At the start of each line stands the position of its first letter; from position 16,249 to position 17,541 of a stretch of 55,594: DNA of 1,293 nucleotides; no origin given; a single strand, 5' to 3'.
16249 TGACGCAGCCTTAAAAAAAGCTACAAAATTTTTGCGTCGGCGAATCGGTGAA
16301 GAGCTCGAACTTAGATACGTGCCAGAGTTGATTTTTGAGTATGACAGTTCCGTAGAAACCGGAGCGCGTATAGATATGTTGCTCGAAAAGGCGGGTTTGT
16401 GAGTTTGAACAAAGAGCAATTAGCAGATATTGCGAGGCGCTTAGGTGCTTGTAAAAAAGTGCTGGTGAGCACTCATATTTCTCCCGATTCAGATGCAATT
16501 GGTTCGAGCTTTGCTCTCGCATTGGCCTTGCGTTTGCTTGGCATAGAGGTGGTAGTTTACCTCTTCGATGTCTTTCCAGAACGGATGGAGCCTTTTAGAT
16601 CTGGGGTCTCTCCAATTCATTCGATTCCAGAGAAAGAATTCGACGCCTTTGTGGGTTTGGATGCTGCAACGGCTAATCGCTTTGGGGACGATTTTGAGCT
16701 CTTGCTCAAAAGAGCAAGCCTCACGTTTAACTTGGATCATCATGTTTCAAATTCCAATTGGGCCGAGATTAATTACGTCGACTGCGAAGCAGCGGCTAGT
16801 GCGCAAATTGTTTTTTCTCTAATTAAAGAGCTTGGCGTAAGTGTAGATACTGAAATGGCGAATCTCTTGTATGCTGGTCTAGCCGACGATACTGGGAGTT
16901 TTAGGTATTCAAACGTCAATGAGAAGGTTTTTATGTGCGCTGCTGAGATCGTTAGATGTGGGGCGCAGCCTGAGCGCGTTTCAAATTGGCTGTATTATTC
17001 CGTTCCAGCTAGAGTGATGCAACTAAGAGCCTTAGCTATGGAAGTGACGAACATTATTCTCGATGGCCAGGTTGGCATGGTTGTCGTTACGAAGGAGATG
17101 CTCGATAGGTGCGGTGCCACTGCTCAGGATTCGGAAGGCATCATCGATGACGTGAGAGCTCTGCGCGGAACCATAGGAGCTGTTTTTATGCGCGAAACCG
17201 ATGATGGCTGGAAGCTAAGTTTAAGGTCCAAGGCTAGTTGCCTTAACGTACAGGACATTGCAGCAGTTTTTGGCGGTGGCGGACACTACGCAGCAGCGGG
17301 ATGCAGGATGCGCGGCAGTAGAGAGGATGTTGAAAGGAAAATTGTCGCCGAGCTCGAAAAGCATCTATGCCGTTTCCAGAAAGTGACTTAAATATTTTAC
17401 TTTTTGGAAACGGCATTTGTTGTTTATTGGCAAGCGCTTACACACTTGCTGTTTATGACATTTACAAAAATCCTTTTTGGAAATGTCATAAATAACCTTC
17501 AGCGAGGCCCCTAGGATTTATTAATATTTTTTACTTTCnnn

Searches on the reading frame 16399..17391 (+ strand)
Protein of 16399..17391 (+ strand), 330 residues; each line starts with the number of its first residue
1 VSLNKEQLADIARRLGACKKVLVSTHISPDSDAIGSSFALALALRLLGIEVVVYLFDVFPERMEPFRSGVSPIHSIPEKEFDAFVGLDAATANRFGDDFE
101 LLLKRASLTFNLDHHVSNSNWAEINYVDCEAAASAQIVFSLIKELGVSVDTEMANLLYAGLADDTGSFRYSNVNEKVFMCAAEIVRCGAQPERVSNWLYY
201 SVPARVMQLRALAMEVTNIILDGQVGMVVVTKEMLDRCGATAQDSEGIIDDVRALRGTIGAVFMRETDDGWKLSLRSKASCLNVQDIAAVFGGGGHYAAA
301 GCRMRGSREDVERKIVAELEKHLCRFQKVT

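Call 7: search_protein_families(library=pfam, proteins=[window:16399-17391:+], max_evalue=0.001)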
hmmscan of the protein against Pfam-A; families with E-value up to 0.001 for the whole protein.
window:16399-17391:+ (330 aa): 2 families
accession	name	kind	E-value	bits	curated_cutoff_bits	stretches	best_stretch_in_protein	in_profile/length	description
PF01368.27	DHH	-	1.4e-13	51.6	28.1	1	20-160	1-124/125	DHH family, N-terminal domain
PF02272.25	DHHA1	-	3.6e-07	31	25.9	1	239-320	12-97/102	DHHA1 domain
